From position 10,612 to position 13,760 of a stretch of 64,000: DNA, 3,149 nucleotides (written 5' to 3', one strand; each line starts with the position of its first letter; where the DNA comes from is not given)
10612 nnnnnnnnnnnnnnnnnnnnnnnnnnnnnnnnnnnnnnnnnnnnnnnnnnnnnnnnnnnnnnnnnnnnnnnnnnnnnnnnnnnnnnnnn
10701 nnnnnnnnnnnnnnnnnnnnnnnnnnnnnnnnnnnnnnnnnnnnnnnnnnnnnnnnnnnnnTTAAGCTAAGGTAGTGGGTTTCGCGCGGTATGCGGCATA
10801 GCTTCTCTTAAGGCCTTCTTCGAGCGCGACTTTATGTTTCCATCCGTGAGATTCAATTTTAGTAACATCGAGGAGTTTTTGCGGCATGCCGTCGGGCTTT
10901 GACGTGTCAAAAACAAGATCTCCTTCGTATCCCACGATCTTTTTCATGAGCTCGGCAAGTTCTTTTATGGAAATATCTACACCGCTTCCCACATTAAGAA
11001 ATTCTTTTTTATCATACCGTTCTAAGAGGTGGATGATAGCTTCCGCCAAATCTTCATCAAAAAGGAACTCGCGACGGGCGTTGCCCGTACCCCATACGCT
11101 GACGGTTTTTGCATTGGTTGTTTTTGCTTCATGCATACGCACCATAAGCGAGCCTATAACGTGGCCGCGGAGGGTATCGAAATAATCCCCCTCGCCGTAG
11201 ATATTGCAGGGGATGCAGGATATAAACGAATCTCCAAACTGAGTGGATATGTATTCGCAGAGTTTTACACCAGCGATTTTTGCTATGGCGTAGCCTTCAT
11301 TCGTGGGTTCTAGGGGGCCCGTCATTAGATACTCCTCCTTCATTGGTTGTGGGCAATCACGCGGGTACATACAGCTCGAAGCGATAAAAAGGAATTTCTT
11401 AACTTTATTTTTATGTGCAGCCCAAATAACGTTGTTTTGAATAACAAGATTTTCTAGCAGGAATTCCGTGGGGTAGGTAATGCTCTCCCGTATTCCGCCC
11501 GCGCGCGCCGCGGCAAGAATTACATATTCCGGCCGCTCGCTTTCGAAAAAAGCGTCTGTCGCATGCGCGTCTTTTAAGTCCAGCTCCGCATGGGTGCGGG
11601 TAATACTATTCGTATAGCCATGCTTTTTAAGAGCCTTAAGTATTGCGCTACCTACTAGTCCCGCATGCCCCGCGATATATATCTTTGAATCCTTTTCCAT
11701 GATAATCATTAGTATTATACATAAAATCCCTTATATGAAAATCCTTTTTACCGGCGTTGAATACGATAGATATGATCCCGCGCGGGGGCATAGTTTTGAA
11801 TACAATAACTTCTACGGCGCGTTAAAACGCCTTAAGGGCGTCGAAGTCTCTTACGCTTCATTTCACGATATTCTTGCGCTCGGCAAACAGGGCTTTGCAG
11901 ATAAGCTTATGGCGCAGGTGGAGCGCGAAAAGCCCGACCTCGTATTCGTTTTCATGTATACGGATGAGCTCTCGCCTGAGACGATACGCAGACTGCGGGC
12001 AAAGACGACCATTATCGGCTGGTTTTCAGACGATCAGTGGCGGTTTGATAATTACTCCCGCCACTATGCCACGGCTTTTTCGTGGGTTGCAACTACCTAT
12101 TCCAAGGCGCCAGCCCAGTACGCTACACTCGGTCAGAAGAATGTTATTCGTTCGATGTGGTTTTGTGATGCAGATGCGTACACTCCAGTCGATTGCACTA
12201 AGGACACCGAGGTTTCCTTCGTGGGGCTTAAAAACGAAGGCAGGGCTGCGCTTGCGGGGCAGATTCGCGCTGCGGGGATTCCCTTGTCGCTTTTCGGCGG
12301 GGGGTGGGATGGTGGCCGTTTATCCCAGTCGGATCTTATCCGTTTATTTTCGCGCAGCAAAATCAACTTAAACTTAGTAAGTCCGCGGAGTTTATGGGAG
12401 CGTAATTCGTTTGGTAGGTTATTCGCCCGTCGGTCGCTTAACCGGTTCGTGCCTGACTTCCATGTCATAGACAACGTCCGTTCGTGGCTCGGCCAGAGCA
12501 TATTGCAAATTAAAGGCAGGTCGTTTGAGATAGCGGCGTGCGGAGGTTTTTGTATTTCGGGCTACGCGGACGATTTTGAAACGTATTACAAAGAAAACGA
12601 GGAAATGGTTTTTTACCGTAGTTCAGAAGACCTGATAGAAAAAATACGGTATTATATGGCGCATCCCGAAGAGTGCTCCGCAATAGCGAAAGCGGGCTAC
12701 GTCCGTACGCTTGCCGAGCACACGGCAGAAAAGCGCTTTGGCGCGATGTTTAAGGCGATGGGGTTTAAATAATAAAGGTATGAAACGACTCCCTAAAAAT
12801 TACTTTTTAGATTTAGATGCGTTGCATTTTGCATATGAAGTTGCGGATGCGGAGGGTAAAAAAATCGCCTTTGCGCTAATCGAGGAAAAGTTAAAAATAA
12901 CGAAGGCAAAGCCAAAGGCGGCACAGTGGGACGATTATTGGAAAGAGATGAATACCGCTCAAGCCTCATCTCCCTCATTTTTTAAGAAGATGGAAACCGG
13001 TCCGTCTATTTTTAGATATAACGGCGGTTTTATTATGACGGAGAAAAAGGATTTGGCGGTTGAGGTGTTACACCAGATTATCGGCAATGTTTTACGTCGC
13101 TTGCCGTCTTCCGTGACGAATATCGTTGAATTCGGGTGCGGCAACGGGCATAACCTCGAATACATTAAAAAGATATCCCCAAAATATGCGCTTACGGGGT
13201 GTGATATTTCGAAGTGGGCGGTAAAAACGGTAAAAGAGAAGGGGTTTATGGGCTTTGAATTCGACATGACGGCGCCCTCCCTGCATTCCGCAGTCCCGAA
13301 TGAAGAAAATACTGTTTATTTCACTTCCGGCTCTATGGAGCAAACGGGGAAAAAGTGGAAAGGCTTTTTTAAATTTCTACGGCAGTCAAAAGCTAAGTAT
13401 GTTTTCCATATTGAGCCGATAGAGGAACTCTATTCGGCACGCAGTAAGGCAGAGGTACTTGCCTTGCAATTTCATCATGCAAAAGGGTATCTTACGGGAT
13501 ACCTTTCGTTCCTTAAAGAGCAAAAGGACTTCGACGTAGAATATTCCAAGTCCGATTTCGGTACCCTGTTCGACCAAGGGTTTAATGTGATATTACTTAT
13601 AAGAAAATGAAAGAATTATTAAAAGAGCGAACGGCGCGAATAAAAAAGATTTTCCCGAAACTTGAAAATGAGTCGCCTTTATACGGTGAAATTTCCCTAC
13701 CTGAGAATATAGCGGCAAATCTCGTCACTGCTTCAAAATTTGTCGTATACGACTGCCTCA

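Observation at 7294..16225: Colitose-like 3,6-dideoxyhexose pathway: gmd, two His-type DegT 3-dehydratases, fcl/colC, and a sugar C-methyltransferase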

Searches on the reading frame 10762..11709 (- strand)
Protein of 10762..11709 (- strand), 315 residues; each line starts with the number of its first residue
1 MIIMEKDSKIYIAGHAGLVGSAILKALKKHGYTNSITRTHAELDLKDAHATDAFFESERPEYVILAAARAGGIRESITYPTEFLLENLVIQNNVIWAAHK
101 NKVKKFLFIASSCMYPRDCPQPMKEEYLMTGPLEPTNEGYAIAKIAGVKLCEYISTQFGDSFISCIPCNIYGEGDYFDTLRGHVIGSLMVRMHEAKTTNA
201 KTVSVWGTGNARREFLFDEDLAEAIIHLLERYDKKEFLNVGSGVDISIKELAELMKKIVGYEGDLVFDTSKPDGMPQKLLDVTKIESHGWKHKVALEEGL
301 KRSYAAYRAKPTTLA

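Call 4: search_protein_families(library=pfam, proteins=[window:10762-11709:-])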
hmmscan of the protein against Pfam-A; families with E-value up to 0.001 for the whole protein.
window:10762-11709:- (315 aa): 4 families
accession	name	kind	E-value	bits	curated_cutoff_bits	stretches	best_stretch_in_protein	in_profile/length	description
PF01370.27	Epimerase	-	8.7e-57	192.7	20.9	1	10-241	1-240/240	NAD dependent epimerase/dehydratase family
PF16363.11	GDP_Man_Dehyd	-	3.2e-16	60.2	27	1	40-301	56-330/332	GDP-mannose 4,6 dehydratase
PF04321.23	RmlD_sub_bind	-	9.8e-07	28.6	27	1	9-68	2-60/287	RmlD substrate binding domain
PF02719.21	Polysacc_synt_2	-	7.1e-05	22.6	20.2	1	5-110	21-127/293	Polysaccharide biosynthesis protein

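Call 5: search_protein_families(library=ncbifam, proteins=[window:10762-11709:-])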
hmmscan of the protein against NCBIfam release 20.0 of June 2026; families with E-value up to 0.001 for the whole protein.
window:10762-11709:- (315 aa): 10 families
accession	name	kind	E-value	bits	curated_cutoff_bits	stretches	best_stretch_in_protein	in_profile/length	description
NF047922.1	GDPFucSynFcl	equivalog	1.9e-124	415.1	500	1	7-309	2-303/308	GDP-L-fucose synthase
TIGR01179.1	galE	equivalog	8.7e-18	64.2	262.3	1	41-304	52-322/332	UDP-glucose 4-epimerase GalE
TIGR01181.1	dTDP_gluc_dehyt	equivalog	2.8e-17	62.8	365.1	1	41-309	55-313/321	dTDP-glucose 4,6-dehydratase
TIGR04180.1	EDH_00030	hypoth_equivalog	7.2e-11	41.7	475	1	63-270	73-267/297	NAD-dependent 4,6-dehydratase LegB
TIGR02197.1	heptose_epim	equivalog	1e-09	38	274.6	1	10-280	1-280/316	ADP-glyceromanno-heptose 6-epimerase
NF007490.0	PRK10084.1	subfamily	9.5e-08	31.4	649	1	41-308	55-335/361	dTDP-glucose 4,6-dehydratase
TIGR01214.1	rmlD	equivalog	1.9e-05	23.9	224.05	1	9-68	1-59/285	dTDP-4-dehydrorhamnose reductase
NF007956.0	PRK10675.1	subfamily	4.7e-05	22.7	394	0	37-135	51-148/338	UDP-glucose 4-epimerase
NF007582.0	PRK10217.1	equivalog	0.0001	21.5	698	0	42-308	57-332/355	dTDP-glucose 4,6-dehydratase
NF008872.0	PRK11908.1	equivalog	0.00047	19.3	294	0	104-259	111-271/349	bifunctional UDP-4-keto-pentose/UDP-xylose synthase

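Call 58: search_solved_structures(query=window:10762-11709:-, max_evalue=1e-30)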
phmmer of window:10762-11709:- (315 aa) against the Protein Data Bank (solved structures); distinct sequences matched with E-value up to 1e-30: 18.
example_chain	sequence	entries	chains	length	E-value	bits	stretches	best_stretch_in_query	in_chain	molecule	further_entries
7ll6_A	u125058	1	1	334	7.1e-94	317.6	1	8-305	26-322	GDP-L-fucose synthase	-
8du0_A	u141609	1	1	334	9.8e-94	317.1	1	8-305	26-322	GDP-L-fucose synthase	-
1bsv_A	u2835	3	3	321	1.6e-92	313.2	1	8-305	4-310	PROTEIN (GDP-FUCOSE SYNTHETASE) | GDP-FUCOSE SYNTHETASE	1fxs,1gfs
1bws_A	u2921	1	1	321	4.2e-92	311.8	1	8-305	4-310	PROTEIN (GDP-4-KETO-6-DEOXY-D-MANNOSE EPIMERASE/REDUCTASE)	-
1e6u_A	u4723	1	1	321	1.2e-91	310.3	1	8-305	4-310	GDP-FUCOSE SYNTHETASE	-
1e7s_A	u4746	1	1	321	2.1e-91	309.5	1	8-305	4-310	GDP-FUCOSE SYNTHETASE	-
1e7q_A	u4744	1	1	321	2.3e-91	309.4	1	8-305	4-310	GDP-FUCOSE SYNTHETASE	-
1e7r_A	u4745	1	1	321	1.4e-90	306.8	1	8-305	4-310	GDP-FUCOSE SYNTHETASE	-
7anh_A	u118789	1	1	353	3.4e-90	305.5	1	4-202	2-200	GDP-L-fucose synthase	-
8ewu_A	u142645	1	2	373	8.5e-81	274.7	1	3-200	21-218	GDP-L-fucose synthase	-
7m13_A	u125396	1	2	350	5.4e-75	255.6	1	4-199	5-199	GDP-L-fucose synthase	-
7cxt_A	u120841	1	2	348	5.4e-75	255.6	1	4-199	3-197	GDP-L-fucose synthase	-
7anc_A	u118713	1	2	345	9e-75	254.9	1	4-199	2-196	GDP-L-fucose synthase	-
4b8z_A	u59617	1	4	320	4e-45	157.5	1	8-287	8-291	GDP-L-FUCOSE SYNTHASE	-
4b8w_A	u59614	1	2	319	4.1e-45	157.5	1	8-287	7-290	GDP-L-FUCOSE SYNTHASE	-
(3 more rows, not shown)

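Call 59: search_solved_structures(query=window:10762-11709:-, max_evalue=1e-91, show_alignments=3)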
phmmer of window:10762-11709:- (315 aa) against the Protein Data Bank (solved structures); distinct sequences matched with E-value up to 1e-91: 4.
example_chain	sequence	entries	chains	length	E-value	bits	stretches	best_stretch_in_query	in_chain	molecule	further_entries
7ll6_A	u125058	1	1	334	7.1e-94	317.6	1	8-305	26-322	GDP-L-fucose synthase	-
8du0_A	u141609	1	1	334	9.8e-94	317.1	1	8-305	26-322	GDP-L-fucose synthase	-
1bsv_A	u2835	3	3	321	1.6e-92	313.2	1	8-305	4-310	PROTEIN (GDP-FUCOSE SYNTHETASE) | GDP-FUCOSE SYNTHETASE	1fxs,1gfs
1bws_A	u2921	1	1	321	4.2e-92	311.8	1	8-305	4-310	PROTEIN (GDP-4-KETO-6-DEOXY-D-MANNOSE EPIMERASE/REDUCTASE)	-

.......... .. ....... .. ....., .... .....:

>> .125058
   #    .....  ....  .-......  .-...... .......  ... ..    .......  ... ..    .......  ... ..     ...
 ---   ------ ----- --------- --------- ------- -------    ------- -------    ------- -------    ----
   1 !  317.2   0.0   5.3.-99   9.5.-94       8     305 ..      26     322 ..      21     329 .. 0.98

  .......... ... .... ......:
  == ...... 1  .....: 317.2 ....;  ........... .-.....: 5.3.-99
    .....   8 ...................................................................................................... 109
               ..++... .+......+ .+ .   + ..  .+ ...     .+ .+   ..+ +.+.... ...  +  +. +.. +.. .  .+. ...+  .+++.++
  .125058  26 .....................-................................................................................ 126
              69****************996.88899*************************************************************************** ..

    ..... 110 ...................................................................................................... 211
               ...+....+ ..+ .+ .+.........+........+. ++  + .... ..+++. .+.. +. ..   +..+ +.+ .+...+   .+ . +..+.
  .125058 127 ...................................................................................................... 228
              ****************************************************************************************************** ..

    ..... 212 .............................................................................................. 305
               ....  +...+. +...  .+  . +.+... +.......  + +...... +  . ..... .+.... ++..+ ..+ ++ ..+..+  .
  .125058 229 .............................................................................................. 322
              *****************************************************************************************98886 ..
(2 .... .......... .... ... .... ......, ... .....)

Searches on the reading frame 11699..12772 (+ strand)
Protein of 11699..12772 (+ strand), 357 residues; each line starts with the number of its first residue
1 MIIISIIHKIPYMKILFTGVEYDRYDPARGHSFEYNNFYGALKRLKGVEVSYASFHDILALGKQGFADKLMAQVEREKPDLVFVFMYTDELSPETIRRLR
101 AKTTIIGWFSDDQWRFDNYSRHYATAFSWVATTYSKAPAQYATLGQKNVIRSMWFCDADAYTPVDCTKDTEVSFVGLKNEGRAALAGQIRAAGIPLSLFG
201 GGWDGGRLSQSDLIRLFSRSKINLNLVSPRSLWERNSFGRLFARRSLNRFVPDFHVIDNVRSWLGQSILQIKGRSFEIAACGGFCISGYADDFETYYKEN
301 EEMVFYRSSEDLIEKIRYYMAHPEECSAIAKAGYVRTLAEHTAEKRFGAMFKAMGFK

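Call 4: search_protein_families(library=pfam, proteins=[window:11699-12772:+])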
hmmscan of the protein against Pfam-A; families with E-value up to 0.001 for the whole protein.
window:11699-12772:+ (357 aa): 1 family
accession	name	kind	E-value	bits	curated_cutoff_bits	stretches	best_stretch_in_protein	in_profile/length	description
PF13524.12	Glyco_trans_1_2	-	8.6e-30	104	25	1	188-349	8-141/144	Glycosyl transferase-like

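Call 5: search_protein_families(library=ncbifam, proteins=[window:11699-12772:+])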
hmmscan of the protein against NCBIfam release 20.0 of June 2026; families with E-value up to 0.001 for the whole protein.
window:11699-12772:+ (357 aa): 0 families

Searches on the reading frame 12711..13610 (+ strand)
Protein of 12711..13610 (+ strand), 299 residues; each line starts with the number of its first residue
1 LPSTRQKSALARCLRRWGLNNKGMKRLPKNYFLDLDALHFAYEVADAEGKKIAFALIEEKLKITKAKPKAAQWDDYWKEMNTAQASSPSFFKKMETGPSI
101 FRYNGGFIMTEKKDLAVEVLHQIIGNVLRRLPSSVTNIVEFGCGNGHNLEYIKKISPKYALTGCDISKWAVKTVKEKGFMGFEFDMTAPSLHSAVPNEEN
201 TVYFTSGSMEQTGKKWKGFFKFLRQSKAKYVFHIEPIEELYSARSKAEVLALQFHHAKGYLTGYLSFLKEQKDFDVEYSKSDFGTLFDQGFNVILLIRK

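Call 4: search_protein_families(library=pfam, proteins=[window:12711-13610:+])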
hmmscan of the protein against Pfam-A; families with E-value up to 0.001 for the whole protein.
window:12711-13610:+ (299 aa): 3 families
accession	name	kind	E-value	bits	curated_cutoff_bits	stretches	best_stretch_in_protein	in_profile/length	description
PF13649.12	Methyltransf_25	-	3.5e-05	24.8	27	1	138-185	1-49/97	Methyltransferase domain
PF13489.12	Methyltransf_23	-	6.2e-05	23.2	27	1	123-179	9-61/164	Methyltransferase domain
PF08242.18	Methyltransf_12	-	0.00015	22.9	30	1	139-176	1-38/98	Methyltransferase domain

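Call 5: search_protein_families(library=ncbifam, proteins=[window:12711-13610:+])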
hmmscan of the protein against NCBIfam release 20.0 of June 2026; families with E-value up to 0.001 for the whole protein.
window:12711-13610:+ (299 aa): 0 families
